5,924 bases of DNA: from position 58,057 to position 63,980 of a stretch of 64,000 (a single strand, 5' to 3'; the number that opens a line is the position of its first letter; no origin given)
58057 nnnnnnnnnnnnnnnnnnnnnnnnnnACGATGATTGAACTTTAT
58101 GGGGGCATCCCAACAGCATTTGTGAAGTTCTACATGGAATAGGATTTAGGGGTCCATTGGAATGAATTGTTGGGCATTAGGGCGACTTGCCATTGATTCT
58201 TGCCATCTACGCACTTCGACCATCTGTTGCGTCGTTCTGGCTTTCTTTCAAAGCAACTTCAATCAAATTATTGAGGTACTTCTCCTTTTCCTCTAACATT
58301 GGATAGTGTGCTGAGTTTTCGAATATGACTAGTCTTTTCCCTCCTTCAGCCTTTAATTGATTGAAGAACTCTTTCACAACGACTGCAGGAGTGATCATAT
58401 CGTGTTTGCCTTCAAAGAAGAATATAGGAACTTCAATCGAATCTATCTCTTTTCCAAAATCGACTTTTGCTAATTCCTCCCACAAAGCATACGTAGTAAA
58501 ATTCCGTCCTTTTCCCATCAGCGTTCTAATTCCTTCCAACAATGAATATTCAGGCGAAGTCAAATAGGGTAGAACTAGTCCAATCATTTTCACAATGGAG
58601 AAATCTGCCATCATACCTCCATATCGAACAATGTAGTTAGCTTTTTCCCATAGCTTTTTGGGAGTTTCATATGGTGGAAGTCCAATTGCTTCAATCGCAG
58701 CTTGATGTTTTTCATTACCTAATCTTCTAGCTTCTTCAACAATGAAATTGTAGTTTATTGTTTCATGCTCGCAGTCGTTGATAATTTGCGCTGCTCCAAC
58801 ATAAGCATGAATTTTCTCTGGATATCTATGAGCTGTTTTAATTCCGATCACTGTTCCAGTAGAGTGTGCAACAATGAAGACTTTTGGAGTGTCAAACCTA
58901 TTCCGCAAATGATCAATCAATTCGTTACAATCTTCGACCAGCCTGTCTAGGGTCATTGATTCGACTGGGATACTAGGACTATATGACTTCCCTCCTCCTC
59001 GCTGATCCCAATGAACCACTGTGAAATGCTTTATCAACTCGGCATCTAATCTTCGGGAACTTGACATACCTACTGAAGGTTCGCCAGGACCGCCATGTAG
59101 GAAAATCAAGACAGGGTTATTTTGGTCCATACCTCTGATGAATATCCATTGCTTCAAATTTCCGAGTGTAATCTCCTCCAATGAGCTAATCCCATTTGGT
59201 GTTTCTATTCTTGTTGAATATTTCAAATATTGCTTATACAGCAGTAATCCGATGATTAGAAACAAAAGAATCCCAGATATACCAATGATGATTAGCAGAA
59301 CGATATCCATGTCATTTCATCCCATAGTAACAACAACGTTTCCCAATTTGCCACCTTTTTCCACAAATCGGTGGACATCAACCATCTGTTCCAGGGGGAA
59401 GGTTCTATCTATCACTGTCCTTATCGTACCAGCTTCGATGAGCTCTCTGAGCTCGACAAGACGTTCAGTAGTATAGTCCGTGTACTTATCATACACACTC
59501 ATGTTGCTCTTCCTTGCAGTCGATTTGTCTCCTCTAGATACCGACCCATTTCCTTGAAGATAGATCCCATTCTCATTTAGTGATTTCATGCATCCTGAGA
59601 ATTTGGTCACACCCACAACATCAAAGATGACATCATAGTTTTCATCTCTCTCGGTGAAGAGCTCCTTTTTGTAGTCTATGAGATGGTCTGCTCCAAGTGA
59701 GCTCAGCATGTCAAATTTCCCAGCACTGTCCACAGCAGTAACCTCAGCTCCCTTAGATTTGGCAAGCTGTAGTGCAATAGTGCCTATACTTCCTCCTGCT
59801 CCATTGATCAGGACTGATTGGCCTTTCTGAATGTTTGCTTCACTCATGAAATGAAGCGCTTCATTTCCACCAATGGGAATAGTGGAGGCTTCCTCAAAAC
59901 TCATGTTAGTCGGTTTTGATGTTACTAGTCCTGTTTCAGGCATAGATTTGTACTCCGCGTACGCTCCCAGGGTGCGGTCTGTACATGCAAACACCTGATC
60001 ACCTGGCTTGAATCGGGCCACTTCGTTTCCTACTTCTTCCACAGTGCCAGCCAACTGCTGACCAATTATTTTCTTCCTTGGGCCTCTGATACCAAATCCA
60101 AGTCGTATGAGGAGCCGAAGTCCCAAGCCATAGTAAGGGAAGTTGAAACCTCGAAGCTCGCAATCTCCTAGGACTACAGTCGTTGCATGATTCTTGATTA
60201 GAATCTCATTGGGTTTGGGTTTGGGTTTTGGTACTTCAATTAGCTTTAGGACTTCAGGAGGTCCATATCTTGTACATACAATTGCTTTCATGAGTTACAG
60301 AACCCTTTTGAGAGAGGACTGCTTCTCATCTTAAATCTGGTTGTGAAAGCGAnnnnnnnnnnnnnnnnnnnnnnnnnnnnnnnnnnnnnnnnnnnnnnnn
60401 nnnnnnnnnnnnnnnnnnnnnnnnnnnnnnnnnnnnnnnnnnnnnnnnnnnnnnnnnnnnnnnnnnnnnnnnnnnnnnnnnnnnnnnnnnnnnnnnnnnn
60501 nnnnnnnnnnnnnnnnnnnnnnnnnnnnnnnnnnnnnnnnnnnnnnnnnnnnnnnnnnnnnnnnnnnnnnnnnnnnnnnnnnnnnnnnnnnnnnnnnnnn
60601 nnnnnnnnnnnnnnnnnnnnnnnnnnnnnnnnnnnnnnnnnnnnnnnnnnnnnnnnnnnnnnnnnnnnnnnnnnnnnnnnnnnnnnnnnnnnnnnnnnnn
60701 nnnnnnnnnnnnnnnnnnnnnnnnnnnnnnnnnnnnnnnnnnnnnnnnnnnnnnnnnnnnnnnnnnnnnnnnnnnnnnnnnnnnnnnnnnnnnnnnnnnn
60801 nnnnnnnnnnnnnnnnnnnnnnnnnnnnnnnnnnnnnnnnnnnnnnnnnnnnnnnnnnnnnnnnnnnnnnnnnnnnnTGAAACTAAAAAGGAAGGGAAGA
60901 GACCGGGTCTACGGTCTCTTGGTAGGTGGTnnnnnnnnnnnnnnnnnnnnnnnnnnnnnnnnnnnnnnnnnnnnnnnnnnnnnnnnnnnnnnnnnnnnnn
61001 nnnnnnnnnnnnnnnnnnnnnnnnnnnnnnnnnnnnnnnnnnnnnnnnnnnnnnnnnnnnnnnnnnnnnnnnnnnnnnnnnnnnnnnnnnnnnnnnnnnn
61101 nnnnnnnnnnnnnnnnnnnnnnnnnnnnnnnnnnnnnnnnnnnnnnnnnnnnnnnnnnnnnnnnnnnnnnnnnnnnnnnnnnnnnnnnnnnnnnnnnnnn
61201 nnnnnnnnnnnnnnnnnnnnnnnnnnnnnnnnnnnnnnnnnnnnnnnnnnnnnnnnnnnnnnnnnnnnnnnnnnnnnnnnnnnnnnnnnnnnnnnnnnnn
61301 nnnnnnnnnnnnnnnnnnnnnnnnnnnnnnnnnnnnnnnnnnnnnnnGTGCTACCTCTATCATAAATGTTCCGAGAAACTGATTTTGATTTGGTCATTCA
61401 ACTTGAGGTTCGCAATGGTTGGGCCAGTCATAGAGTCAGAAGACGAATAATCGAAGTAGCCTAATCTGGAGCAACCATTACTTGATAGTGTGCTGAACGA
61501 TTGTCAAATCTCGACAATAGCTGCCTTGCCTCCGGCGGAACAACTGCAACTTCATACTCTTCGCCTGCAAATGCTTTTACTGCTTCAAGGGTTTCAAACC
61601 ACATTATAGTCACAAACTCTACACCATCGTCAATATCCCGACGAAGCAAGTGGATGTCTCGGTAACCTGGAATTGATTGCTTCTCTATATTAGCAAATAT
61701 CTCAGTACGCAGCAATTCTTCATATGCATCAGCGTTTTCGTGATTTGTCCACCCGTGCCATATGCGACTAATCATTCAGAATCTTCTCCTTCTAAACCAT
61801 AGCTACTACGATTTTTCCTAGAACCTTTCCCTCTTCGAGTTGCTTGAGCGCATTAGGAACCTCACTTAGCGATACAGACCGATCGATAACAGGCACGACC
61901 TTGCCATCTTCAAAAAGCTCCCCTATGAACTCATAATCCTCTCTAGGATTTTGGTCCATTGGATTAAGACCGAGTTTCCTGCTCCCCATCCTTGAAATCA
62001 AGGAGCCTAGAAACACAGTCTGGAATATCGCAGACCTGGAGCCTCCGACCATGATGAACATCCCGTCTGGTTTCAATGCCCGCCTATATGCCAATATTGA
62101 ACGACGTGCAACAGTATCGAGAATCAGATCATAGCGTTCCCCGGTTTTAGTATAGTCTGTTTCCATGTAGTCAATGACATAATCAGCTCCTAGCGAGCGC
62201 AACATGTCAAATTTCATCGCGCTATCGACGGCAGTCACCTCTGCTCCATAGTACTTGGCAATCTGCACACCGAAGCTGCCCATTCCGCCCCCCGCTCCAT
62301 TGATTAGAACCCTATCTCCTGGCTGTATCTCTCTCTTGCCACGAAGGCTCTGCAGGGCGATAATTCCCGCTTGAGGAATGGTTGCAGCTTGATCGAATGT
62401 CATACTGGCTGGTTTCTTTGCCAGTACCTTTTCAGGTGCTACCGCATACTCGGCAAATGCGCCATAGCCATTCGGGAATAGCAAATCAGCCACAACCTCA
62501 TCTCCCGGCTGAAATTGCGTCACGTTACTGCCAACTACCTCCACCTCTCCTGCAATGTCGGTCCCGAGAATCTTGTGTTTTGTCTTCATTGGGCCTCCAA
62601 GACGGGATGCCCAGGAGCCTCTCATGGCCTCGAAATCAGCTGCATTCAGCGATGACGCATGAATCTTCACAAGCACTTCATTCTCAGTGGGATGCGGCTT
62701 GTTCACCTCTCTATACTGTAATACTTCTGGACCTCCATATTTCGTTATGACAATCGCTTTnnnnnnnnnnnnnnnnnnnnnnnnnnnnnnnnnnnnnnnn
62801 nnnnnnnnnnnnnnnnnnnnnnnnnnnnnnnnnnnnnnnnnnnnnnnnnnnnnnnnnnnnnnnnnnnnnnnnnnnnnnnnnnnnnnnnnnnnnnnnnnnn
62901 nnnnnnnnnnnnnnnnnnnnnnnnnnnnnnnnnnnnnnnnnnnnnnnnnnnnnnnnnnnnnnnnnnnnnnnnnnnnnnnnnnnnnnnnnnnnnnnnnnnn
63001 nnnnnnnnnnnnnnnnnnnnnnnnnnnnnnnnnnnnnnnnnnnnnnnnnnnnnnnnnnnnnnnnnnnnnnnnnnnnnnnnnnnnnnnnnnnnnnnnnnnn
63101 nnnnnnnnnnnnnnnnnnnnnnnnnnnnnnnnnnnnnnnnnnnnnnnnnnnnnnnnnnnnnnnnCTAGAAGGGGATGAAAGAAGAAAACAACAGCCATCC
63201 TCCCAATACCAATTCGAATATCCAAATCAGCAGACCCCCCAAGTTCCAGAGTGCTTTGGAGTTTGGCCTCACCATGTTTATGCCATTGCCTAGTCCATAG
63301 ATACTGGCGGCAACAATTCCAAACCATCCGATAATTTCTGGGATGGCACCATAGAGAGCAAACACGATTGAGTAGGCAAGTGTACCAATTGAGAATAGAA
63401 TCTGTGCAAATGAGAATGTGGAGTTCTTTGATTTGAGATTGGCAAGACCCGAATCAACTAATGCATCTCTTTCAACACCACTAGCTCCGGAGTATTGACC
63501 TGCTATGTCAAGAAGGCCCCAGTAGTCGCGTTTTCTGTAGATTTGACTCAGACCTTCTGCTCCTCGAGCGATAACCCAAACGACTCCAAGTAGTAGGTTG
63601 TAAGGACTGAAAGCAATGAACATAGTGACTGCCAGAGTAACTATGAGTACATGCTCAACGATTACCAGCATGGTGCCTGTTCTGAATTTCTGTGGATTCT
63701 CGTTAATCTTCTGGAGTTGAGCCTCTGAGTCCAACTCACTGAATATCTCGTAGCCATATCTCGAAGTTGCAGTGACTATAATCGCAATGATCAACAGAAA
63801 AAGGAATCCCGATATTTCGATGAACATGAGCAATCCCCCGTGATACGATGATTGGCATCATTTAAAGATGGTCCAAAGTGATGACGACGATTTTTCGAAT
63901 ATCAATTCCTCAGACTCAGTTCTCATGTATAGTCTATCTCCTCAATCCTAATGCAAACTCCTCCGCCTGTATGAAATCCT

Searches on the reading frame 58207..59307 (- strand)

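Call 92: search_protein_families(library=pfam, proteins=[window:58207-59307:-], max_evalue=0.0001)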
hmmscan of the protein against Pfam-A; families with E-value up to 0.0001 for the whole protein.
window:58207-59307:- (366 aa): 3 families
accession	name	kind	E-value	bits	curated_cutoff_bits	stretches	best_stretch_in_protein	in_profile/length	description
PF12146.15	Hydrolase_4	-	4.9e-20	72.3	27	1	94-174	31-109/239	Serine aminopeptidase, S33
PF00561.26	Abhydrolase_1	-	6.7e-19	69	25.8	1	65-179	1-106/245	alpha/beta hydrolase fold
PF12697.13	Abhydrolase_6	-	1.9e-10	42.2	26.3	1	67-342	1-212/217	Alpha/beta hydrolase family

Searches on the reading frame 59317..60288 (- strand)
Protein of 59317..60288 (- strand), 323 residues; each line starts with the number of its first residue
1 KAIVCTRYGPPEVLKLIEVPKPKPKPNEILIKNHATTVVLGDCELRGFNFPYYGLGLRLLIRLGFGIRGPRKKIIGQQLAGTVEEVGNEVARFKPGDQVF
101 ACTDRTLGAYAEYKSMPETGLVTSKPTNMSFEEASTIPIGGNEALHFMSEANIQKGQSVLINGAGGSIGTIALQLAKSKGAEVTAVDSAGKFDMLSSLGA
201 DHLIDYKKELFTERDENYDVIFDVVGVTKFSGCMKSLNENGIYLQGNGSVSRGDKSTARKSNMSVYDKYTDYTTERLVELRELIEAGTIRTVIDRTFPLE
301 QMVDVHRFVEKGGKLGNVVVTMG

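Call 92: search_protein_families(library=pfam, proteins=[window:59317-60288:-], max_evalue=0.0001)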
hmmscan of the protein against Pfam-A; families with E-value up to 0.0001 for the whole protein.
window:59317-60288:- (323 aa): 3 families
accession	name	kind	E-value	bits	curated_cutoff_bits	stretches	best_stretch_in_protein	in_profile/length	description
PF13602.12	ADH_zinc_N_2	-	8.5e-24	85.4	27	1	198-320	1-134/134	Zinc-binding dehydrogenase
PF00107.32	ADH_zinc_N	-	2.7e-12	47.2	31.8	1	168-241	2-83/129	Zinc-binding dehydrogenase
PF08240.17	ADH_N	-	2.2e-09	37.9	23.5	1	25-122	1-100/104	Alcohol dehydrogenase GroES-like domain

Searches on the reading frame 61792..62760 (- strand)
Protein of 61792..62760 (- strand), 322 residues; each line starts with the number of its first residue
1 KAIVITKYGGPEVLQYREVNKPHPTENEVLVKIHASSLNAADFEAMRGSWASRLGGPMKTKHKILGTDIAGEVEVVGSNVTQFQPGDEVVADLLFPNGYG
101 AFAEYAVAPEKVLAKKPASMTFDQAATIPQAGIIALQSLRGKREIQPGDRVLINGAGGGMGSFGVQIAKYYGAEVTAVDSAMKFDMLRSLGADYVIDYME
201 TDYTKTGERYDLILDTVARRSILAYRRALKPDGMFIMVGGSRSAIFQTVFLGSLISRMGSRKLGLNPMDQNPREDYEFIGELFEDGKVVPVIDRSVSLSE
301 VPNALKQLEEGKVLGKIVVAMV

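Call 92: search_protein_families(library=pfam, proteins=[window:61792-62760:-], max_evalue=0.0001)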
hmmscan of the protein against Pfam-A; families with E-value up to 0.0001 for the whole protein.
window:61792-62760:- (322 aa): 3 families
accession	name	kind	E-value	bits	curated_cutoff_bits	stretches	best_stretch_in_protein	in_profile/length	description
PF13602.12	ADH_zinc_N_2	-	6.5e-24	85.8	27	1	190-319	1-134/134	Zinc-binding dehydrogenase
PF08240.17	ADH_N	-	2.7e-18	66.6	23.5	1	26-117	2-103/104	Alcohol dehydrogenase GroES-like domain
PF00107.32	ADH_zinc_N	-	4.8e-15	56.1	31.8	1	159-244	1-94/129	Zinc-binding dehydrogenase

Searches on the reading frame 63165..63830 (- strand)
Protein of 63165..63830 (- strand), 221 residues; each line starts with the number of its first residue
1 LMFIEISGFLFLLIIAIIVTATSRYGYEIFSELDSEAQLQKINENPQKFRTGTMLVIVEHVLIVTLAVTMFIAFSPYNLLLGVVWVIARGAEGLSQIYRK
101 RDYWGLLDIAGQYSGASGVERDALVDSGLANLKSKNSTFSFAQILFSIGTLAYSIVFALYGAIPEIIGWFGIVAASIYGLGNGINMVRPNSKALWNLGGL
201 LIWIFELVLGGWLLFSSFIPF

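Call 92: search_protein_families(library=pfam, proteins=[window:63165-63830:-], max_evalue=0.0001)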
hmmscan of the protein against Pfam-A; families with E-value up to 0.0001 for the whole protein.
window:63165-63830:- (221 aa): 1 family
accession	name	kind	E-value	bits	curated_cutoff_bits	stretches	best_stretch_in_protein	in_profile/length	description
PF14329.11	DUF4386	-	2.6e-20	73.7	27.6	1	6-215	1-208/210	Domain of unknown function (DUF4386)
